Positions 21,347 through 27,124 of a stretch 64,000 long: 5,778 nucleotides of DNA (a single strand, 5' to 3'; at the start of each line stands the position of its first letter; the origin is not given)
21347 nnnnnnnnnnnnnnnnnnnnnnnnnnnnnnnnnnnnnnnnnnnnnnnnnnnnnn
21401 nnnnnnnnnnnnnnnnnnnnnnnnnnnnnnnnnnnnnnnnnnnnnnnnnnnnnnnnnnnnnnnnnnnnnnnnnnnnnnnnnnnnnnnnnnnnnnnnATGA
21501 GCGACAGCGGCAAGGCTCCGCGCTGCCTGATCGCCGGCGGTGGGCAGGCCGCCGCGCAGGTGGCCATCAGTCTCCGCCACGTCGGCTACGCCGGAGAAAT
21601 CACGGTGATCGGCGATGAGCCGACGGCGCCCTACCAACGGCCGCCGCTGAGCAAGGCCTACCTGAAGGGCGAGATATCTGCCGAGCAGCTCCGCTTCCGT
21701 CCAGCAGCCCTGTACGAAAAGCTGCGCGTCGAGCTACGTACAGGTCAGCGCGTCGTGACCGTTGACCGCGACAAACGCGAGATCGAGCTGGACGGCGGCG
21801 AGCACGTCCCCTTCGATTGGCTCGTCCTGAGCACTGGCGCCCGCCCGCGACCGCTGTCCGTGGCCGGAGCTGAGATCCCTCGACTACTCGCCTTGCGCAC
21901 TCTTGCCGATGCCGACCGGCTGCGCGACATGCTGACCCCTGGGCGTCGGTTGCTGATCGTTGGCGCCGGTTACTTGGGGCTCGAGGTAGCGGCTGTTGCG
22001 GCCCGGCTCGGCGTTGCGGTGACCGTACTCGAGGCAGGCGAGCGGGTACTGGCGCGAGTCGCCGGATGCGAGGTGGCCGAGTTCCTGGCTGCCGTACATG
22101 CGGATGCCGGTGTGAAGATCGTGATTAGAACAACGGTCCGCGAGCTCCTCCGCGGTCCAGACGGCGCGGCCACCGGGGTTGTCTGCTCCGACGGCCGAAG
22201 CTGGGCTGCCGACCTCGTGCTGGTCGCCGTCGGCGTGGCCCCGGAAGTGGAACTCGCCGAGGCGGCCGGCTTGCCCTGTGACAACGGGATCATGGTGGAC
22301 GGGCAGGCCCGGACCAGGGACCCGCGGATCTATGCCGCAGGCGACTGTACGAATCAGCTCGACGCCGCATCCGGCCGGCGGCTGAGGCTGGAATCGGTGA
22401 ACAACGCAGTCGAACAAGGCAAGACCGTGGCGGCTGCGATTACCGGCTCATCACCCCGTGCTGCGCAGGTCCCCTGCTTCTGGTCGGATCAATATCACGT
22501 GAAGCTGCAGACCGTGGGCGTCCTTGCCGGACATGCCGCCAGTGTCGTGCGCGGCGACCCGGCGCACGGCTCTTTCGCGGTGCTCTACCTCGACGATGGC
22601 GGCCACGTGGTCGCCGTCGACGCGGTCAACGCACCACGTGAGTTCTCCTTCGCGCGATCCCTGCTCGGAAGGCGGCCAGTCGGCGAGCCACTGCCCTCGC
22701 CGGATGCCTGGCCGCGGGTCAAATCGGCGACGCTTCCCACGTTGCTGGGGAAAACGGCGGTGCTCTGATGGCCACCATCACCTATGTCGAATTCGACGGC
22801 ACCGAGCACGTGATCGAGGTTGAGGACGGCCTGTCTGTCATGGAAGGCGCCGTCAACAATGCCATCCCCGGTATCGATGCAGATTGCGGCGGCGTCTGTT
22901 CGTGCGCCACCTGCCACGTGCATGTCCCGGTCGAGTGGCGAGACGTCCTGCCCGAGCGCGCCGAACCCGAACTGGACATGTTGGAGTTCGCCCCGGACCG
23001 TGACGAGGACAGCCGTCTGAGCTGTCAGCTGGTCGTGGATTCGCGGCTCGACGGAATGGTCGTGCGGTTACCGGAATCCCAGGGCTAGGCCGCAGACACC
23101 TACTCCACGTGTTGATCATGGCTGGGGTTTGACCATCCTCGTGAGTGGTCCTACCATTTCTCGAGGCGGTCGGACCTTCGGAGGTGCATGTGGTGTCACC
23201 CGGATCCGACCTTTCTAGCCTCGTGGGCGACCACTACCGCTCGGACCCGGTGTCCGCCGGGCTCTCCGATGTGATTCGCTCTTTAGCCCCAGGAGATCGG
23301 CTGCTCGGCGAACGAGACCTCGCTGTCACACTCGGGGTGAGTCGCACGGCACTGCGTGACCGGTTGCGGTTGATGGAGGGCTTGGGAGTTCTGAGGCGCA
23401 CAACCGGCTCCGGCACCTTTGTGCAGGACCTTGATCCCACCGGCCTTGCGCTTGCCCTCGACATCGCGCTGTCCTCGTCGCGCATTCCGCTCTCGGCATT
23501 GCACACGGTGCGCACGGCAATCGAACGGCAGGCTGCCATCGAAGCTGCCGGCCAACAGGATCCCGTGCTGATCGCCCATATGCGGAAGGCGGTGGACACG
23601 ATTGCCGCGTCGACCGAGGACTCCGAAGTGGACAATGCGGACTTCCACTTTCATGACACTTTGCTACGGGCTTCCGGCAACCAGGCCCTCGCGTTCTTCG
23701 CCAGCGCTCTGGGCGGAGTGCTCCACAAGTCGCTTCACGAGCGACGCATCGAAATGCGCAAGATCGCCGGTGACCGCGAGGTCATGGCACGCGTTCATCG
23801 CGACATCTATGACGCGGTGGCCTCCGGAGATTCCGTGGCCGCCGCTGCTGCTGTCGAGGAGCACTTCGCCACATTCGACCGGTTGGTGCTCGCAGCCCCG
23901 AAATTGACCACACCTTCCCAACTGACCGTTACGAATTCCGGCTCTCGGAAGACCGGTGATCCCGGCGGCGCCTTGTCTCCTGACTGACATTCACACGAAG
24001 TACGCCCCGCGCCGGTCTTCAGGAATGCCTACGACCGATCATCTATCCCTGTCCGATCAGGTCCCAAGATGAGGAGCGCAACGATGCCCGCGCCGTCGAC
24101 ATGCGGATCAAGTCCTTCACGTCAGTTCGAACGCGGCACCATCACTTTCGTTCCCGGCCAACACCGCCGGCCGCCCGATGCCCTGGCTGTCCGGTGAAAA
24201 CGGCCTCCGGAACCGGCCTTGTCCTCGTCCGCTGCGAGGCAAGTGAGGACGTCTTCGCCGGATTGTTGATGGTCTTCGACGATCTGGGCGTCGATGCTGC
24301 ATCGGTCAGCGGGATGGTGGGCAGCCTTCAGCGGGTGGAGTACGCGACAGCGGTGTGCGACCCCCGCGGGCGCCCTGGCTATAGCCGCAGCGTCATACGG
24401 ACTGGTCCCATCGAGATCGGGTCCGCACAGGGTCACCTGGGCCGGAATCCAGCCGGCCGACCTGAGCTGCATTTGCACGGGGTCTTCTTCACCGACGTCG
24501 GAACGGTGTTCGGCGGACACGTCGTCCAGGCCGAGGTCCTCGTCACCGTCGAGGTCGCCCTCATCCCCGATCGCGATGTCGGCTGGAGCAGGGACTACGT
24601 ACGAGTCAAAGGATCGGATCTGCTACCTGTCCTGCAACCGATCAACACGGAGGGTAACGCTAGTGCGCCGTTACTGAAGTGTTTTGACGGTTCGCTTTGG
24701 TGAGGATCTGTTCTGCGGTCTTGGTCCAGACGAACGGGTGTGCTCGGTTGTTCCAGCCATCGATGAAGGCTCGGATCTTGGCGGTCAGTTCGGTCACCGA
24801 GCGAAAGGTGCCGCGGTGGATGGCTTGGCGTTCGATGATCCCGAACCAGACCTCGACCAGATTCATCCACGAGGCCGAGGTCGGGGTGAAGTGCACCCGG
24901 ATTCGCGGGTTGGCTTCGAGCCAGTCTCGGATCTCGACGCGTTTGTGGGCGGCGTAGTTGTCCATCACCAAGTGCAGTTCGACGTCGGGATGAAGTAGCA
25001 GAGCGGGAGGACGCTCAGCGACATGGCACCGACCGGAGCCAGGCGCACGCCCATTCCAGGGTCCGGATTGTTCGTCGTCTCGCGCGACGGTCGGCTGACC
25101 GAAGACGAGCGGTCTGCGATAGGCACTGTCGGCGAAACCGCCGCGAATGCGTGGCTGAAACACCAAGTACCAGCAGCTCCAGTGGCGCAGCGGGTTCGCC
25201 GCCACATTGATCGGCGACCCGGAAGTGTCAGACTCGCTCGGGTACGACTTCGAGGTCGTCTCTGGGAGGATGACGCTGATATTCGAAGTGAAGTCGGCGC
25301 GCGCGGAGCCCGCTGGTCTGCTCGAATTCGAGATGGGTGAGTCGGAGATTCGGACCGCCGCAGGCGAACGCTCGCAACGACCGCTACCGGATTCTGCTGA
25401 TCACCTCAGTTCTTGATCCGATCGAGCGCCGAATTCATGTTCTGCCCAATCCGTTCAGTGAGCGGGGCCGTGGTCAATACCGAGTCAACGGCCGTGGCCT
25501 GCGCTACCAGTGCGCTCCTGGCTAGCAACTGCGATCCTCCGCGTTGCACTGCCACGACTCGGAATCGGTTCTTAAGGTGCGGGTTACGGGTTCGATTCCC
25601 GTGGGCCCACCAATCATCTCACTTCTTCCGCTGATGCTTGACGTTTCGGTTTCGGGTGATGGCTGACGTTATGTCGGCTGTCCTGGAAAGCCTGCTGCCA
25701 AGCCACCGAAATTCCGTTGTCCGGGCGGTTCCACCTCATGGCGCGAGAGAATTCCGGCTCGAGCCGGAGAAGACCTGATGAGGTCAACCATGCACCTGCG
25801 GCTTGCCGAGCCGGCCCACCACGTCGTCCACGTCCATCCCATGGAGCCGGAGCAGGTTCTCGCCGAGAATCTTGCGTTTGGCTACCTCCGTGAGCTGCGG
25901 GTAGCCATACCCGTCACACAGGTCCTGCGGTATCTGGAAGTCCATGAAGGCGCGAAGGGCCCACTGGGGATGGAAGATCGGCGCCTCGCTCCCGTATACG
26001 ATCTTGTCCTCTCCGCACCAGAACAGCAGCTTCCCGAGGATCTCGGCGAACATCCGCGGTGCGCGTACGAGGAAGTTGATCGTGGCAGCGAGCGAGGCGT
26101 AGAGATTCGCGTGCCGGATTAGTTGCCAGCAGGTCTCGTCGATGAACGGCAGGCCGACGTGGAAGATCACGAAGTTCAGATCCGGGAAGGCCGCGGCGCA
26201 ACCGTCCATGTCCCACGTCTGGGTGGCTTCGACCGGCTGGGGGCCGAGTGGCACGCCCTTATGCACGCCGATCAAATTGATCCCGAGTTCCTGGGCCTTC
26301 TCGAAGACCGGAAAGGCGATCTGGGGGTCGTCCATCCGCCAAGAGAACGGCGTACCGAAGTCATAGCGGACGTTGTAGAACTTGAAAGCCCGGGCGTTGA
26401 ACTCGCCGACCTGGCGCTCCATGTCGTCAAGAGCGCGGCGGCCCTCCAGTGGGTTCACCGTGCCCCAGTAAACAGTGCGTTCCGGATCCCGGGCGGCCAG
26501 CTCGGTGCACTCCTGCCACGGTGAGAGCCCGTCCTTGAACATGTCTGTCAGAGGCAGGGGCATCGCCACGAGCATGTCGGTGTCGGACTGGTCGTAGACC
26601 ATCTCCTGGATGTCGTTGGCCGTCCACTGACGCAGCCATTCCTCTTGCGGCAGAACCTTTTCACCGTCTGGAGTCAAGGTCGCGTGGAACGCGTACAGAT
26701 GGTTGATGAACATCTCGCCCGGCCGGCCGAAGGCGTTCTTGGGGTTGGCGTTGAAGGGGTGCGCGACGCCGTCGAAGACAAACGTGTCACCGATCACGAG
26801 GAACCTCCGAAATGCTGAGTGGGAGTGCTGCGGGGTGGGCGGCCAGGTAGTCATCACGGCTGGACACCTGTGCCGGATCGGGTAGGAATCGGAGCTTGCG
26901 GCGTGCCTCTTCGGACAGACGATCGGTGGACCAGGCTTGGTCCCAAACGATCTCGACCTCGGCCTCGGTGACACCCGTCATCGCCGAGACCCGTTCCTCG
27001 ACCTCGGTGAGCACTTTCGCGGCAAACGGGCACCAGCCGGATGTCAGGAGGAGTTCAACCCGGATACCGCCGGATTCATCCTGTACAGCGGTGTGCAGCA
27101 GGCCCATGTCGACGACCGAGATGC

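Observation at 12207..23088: Orphan carrier-protein-centred biosynthetic cluster with no NRPS/PKS condensation enzyme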

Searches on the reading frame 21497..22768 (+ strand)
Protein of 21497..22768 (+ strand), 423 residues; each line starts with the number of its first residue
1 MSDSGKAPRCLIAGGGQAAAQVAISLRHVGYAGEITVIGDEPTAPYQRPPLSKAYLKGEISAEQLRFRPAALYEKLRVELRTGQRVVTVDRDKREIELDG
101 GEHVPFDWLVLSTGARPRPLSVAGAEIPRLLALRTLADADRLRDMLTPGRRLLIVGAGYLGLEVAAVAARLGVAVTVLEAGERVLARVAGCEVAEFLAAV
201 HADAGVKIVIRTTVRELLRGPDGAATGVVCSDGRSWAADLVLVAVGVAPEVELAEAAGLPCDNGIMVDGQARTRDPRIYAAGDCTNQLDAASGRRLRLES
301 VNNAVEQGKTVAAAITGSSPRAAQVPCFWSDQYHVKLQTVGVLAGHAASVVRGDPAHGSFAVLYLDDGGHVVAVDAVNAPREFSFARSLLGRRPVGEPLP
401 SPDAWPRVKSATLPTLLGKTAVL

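Call 3: search_protein_families(library=pfam, proteins=[window:21497-22768:+], max_evalue=0.01)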
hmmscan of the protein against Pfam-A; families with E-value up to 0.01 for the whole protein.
window:21497-22768:+ (423 aa): 11 families
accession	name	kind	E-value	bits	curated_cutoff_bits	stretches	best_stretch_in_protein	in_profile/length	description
PF07992.20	Pyr_redox_2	-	3e-68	230.8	26.1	1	9-308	2-291/291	Pyridine nucleotide-disulphide oxidoreductase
PF14759.12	Reductase_C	-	9.4e-21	74.6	25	1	328-393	2-66/85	Reductase C-terminal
PF00070.33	Pyr_redox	-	4.7e-15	56.3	22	1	151-232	1-81/82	Pyridine nucleotide-disulphide oxidoreductase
PF03486.20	HI0933_like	-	2.2e-05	24.5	50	0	152-188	3-39/244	HI0933-like protein Rossmann domain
PF13738.12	Pyr_redox_3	-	0.00032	20.5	30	0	153-183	1-32/305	Pyridine nucleotide-disulphide oxidoreductase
PF01266.30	DAO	-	0.00038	20.5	27.9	0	152-183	2-33/353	FAD dependent oxidoreductase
PF01593.30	Amino_oxidase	-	0.00042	20.2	19.8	0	194-247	207-256/443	Flavin containing amine oxidoreductase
PF13478.12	XdhC_C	-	0.0011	19.9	29.7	0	152-190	1-41/125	XdhC Rossmann domain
PF01262.27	AlaDh_PNT_C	-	0.0028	17.5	23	1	151-199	30-78/214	Alanine dehydrogenase/PNT, C-terminal domain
PF13450.12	NAD_binding_8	-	0.0039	17.9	21.9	1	154-208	1-51/68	NAD(P)-binding Rossmann-like domain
PF14001.12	YdfZ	-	0.0065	17.3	27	0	140-163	4-27/64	YdfZ protein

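Call 4: search_protein_families(library=ncbifam, proteins=[window:21497-22768:+], max_evalue=0.01)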
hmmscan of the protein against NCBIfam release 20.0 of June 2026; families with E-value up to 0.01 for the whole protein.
window:21497-22768:+ (423 aa): 61 families (the best 25 are shown)
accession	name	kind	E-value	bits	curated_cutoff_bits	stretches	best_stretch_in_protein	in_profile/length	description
NF042949.2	3PPDioc_HcaD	equivalog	6.1e-97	324.8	450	1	11-392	5-380/386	3-phenylpropionate/cinnamic acid dioxygenase ferredoxin--NAD(+) reductase subunit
NF041682.1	ant_diox_AndAa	equivalog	1.2e-96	323.9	650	1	9-391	5-385/406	anthranilate 1,2-dioxygenase system ferredoxin--NAD(+) reductase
NF007286.0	PRK09754.1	equivalog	7.6e-80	268.6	447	1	10-390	6-379/400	phenylpropionate dioxygenase ferredoxin reductase subunit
NF045765.1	PhenlGlyoxDHPadH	equivalog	2.2e-49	168.5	475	1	10-363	5-360/416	NADH-dependent phenylglyoxylate dehydrogenase subunit epsilon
TIGR02374.1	nitri_red_nirB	equivalog_domain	5e-46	157.5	578.35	1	33-319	26-306/794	nitrite reductase large subunit NirB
NF003437.0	PRK04965.1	equivalog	6.6e-42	143.8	392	1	10-286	5-276/378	NADH:flavorubredoxin reductase NorW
TIGR03385.1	CoA_CoA_reduc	equivalog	1.2e-33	116.6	578.8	1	10-318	2-316/439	CoA-disulfide reductase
NF007123.0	PRK09564.1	equivalog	1.3e-30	106.5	458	1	62-318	55-317/444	CoA-disulfide reductase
NF011565.0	PRK14989.1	subfamily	6.6e-30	103.8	883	1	34-286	32-284/847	nitrite reductase large subunit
TIGR01350.1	lipoamide_DH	equivalog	5e-28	98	408.8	1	72-320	98-334/461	dihydrolipoyl dehydrogenase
NF046103.1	NOXase_Strep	equivalog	7.1e-26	91.2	600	1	63-318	55-314/442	H2O-forming NADH oxidase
TIGR02053.1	MerA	equivalog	1.8e-25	89.9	454.45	1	91-317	114-330/465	mercury(II) reductase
NF004943.0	PRK06292.2-1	equivalog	2.4e-23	82.6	432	1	80-285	105-308/456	dihydrolipoyl dehydrogenase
NF004991.0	PRK06370.1-3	subfamily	3.2e-23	82.1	620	1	95-288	155-345/509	FAD-containing oxidoreductase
NF005883.0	PRK07845.1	equivalog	3.2e-22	79.2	479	1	82-292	112-321/466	NAD(P)H-quinone dehydrogenase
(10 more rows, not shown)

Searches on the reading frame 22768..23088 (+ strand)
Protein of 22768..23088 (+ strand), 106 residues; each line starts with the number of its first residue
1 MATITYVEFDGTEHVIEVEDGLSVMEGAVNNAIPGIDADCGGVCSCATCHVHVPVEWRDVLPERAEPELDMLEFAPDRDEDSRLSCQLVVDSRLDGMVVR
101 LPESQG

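Call 37: search_protein_families(library=pfam, proteins=[window:22768-23088:+], max_evalue=0.001)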
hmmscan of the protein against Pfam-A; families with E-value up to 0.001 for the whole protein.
window:22768-23088:+ (106 aa): 1 family
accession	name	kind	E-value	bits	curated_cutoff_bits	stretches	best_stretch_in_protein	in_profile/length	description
PF00111.32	Fer2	-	4e-09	36.7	21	1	8-90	2-76/77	2Fe-2S iron-sulfur cluster binding domain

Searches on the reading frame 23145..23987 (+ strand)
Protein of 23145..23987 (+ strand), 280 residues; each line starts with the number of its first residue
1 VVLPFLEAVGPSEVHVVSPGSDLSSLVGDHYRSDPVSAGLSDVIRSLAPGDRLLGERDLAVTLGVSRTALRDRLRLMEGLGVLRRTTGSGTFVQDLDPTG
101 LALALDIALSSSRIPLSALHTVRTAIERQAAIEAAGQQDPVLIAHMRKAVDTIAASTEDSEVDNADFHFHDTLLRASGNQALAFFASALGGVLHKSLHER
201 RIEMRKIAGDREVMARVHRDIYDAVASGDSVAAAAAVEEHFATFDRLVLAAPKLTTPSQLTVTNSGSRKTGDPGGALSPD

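Call 38: search_protein_families(library=pfam, proteins=[window:23145-23987:+], max_evalue=0.001)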
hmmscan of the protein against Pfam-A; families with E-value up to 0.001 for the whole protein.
window:23145-23987:+ (280 aa): 2 families
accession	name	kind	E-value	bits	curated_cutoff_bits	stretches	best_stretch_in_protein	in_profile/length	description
PF07729.17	FCD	-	8.5e-19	68.6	24.3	1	119-242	2-124/125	FCD domain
PF00392.27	GntR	-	2.6e-08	33.8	27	1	44-93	13-64/64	Bacterial regulatory proteins, gntR family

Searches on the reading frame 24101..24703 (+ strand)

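Call 38: search_protein_families(library=pfam, proteins=[window:24101-24703:+], max_evalue=0.001)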
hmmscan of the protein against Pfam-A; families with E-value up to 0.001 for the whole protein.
window:24101-24703:+ (200 aa): 1 family
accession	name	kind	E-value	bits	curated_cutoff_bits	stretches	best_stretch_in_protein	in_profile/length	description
PF03479.20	PCC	-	5e-13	49.8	25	1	42-154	4-112/117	Plants and Prokaryotes Conserved (PCC) domain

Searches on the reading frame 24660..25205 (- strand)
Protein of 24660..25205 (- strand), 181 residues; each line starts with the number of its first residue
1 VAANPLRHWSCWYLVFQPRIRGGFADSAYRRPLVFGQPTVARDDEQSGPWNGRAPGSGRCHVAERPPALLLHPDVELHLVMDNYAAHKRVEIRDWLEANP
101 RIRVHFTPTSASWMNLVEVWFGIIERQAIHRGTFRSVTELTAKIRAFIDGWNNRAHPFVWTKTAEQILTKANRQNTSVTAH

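Call 38: search_protein_families(library=pfam, proteins=[window:24660-25205:-], max_evalue=0.001)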
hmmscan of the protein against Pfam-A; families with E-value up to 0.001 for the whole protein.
window:24660-25205:- (181 aa): 1 family
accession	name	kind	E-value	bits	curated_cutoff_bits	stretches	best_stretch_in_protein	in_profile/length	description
PF13358.12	DDE_3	-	1.2e-12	48.3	28.6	1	76-140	80-145/146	DDE superfamily endonuclease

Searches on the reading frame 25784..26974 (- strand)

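Call 38: search_protein_families(library=pfam, proteins=[window:25784-26974:-], max_evalue=0.001)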
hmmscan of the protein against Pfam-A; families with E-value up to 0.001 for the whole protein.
window:25784-26974:- (396 aa): 1 family
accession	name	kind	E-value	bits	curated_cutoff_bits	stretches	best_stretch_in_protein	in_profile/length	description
PF04909.20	Amidohydro_2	-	3.5e-29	102.9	26.4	1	154-374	67-283/289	Amidohydrolase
